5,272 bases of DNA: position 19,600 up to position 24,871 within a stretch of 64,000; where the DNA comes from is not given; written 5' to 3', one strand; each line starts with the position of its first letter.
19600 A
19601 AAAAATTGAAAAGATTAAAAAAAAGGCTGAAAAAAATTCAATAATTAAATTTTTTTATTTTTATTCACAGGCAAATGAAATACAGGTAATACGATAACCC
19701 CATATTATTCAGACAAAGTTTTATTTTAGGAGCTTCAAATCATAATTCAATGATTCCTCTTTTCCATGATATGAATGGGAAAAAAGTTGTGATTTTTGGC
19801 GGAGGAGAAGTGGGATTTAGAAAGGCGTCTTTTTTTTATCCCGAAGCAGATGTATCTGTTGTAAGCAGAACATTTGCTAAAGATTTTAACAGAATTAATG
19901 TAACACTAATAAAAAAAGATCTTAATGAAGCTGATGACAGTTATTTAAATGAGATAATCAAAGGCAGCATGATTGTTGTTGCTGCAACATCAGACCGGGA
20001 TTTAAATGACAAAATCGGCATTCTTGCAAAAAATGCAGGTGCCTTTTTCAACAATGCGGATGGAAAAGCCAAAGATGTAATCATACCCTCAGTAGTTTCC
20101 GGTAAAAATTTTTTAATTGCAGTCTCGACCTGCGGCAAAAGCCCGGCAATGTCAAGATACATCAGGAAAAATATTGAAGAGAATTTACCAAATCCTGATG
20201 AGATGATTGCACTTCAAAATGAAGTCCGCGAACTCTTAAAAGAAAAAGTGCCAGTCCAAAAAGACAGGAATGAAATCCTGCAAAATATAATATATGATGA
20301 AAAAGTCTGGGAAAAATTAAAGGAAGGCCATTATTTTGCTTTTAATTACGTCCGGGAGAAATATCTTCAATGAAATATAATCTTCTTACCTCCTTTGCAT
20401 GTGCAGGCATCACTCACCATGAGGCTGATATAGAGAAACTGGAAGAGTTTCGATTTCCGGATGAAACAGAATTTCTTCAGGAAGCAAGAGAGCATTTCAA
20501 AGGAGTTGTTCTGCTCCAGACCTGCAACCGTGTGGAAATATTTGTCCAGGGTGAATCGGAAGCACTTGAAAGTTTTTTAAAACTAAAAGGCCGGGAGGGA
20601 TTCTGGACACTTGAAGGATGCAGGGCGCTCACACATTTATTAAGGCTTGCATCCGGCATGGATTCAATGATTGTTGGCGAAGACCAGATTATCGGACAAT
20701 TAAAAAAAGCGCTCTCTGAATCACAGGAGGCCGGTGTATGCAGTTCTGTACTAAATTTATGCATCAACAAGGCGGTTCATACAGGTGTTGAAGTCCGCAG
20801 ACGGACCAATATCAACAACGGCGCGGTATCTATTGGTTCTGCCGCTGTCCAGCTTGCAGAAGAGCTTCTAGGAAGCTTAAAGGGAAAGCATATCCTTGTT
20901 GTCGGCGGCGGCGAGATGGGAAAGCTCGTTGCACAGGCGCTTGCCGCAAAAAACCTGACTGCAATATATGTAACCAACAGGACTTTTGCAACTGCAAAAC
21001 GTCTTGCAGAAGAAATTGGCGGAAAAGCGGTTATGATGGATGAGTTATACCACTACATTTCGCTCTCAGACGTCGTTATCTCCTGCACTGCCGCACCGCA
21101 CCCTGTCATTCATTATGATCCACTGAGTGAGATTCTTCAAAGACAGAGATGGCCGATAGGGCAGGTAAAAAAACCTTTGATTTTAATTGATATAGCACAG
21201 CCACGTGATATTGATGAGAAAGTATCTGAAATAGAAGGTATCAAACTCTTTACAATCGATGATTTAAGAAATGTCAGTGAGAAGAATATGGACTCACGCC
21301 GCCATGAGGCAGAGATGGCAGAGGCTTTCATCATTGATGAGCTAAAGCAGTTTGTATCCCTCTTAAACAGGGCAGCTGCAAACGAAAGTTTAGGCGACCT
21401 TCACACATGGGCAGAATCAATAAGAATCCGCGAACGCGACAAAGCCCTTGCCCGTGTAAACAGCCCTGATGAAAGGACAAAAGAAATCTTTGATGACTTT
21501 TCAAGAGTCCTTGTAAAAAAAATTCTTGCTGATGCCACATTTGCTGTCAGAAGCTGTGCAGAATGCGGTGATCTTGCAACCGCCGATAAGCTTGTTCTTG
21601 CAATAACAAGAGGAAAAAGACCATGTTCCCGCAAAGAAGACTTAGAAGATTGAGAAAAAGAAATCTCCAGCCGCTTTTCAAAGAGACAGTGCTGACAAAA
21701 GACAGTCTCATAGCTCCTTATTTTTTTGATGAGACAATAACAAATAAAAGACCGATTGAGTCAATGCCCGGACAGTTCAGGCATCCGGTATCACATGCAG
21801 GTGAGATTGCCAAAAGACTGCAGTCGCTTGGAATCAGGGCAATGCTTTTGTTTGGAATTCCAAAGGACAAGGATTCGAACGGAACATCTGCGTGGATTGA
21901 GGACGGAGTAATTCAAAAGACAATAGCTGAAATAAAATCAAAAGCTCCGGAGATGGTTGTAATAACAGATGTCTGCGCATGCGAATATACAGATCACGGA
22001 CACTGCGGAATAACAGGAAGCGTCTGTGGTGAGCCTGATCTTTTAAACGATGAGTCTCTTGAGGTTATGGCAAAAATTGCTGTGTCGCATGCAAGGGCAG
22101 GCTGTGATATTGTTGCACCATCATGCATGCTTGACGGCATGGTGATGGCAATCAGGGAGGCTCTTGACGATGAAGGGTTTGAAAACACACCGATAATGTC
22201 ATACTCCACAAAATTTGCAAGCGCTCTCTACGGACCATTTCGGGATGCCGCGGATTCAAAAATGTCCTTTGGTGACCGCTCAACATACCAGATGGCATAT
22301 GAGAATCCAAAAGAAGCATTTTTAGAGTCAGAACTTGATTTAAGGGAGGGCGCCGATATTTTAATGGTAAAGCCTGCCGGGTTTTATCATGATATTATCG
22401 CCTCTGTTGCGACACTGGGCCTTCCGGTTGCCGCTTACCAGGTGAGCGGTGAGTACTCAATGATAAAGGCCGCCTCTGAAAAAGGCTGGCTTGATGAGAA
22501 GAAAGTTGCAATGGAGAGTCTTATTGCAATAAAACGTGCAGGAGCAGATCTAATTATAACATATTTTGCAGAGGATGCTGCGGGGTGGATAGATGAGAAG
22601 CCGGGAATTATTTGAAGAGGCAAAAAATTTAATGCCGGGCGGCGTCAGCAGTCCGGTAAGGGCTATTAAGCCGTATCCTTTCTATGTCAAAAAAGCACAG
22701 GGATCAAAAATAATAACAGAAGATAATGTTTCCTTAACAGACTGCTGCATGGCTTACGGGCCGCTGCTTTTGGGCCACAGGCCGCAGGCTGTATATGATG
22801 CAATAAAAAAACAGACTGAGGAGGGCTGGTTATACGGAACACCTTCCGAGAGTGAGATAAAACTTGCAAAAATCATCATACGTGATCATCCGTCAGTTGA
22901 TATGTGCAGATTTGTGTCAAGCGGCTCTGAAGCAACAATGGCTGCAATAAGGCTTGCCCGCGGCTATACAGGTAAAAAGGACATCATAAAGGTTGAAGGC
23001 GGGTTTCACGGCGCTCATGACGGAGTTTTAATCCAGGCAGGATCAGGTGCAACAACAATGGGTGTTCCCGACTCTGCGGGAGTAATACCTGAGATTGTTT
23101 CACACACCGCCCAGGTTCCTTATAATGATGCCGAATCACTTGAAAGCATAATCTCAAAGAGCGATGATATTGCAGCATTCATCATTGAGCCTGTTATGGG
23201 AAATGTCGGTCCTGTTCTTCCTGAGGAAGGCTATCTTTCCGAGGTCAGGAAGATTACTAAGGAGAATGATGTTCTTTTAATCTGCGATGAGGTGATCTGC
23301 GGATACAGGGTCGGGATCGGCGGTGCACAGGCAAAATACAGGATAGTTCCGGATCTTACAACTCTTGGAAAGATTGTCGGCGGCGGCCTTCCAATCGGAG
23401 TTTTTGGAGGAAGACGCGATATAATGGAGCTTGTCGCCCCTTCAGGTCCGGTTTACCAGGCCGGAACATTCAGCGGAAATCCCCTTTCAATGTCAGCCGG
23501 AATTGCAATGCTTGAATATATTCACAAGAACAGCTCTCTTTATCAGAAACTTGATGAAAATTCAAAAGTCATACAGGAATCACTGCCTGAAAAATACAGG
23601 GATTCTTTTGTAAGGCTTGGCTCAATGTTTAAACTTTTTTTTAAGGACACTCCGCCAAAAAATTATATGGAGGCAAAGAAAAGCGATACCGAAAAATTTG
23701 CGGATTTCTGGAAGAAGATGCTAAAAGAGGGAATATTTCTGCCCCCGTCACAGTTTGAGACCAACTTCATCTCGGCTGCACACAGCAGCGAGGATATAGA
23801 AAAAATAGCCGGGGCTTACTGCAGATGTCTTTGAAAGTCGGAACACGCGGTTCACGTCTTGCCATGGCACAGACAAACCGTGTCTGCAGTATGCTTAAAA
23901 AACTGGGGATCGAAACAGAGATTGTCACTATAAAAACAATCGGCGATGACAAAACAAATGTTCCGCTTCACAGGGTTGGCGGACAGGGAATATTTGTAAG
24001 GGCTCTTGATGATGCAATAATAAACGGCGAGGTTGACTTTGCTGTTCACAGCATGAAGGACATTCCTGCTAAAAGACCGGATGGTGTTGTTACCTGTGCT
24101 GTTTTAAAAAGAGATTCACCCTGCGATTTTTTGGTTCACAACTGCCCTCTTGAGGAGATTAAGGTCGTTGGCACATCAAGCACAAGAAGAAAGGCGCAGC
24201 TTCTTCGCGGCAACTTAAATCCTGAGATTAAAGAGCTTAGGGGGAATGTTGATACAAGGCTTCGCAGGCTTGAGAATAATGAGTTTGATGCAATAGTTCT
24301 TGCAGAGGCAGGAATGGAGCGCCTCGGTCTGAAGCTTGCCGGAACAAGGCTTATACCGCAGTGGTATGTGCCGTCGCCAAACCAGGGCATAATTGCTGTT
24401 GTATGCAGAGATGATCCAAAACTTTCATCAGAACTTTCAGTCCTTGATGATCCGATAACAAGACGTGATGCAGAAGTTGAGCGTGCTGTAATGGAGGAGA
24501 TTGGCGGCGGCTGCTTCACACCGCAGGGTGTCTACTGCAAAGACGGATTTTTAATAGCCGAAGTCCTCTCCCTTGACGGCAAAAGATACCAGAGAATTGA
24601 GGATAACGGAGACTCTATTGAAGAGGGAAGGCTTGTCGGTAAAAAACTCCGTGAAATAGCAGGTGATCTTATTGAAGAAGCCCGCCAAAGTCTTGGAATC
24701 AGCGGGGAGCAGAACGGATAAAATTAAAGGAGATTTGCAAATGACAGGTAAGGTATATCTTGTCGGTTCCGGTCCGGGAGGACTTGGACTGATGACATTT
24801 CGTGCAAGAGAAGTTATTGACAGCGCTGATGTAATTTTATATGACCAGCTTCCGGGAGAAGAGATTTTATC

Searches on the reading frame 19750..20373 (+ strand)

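Call 66: search_protein_families(library=pfam, proteins=[window:19750-20373:+], max_evalue=0.00001)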
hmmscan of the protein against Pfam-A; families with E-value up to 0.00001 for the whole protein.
window:19750-20373:+ (207 aa): 2 families
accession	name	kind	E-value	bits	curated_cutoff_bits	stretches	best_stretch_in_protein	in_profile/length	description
PF13241.12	NAD_binding_7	-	9.8e-20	71.5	22.1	1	4-114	1-104/104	Putative NAD(P)-binding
PF14824.11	Sirohm_synth_M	-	5.7e-06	26.2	25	0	123-144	6-27/28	Sirohaem biosynthesis protein central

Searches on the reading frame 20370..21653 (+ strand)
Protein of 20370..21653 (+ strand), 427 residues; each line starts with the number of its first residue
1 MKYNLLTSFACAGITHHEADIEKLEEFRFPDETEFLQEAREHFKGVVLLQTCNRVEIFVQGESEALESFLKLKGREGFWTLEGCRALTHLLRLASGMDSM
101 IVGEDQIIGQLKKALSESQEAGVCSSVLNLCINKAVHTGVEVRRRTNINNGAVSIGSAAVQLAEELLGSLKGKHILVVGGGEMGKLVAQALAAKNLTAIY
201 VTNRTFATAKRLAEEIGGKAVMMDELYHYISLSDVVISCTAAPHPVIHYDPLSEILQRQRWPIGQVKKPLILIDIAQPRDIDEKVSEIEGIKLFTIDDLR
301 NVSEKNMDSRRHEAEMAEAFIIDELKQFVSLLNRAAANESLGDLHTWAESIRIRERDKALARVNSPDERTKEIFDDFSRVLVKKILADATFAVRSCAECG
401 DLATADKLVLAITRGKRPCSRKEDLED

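Call 66: search_protein_families(library=pfam, proteins=[window:20370-21653:+], max_evalue=0.00001)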
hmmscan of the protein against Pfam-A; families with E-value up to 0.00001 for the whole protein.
window:20370-21653:+ (427 aa): 3 families
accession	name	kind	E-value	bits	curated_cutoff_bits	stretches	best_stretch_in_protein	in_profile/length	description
PF01488.26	Shikimate_DH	-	3.9e-38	131.1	24.3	1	161-302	1-138/138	Shikimate / quinate 5-dehydrogenase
PF05201.20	GlutR_N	-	1.4e-33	116.2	27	1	13-146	2-151/151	Glutamyl-tRNAGlu reductase, N-terminal domain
PF00745.25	GlutR_dimer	-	3.8e-11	43.6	22.9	1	317-401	2-85/99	Glutamyl-tRNAGlu reductase, dimerisation domain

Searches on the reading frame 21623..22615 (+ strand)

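Call 66: search_protein_families(library=pfam, proteins=[window:21623-22615:+], max_evalue=0.00001)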
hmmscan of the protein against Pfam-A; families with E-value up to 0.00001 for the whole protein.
window:21623-22615:+ (330 aa): 1 family
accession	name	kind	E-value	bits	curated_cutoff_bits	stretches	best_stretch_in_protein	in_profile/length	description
PF00490.27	ALAD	-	7.1e-135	449.6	24.6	1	5-322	2-317/317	Delta-aminolevulinic acid dehydratase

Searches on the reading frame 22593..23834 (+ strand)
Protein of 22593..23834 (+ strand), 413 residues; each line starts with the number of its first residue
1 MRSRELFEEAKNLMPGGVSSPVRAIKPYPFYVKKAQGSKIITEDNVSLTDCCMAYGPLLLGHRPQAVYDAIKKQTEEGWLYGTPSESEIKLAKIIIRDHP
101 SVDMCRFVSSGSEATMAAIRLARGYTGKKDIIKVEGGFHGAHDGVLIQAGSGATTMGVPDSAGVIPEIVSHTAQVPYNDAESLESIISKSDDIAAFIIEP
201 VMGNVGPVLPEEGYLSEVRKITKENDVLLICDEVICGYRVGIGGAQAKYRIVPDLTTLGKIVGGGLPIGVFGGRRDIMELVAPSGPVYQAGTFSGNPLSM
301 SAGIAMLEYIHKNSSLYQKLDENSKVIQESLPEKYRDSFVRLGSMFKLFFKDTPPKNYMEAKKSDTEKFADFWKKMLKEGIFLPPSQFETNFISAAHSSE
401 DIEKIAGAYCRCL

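Call 66: search_protein_families(library=pfam, proteins=[window:22593-23834:+], max_evalue=0.00001)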
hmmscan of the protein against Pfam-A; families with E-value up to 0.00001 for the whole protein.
window:22593-23834:+ (413 aa): 1 family
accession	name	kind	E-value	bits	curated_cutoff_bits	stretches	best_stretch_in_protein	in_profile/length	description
PF00202.27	Aminotran_3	-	8.1e-63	212.9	30.5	1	27-383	8-371/403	Aminotransferase class-III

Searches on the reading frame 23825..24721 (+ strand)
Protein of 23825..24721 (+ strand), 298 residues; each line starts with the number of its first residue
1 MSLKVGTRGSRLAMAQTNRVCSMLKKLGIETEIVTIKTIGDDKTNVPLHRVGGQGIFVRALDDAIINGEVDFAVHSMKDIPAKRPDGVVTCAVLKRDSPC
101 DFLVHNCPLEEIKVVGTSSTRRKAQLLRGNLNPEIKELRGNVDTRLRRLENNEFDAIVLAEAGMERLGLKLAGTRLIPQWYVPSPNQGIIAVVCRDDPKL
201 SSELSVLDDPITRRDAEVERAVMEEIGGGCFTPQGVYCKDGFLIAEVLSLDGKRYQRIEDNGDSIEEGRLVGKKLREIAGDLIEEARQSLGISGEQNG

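Call 66: search_protein_families(library=pfam, proteins=[window:23825-24721:+], max_evalue=0.00001)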
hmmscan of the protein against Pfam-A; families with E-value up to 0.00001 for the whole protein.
window:23825-24721:+ (298 aa): 2 families
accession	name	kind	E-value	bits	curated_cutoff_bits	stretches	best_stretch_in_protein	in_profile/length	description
PF01379.25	Porphobil_deam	-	4e-68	229.5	22.1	1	3-199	1-203/207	Porphobilinogen deaminase, dipyromethane cofactor binding domain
PF03900.20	Porphobil_deamC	-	1.2e-08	35.7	26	1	216-277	4-70/74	Porphobilinogen deaminase, C-terminal domain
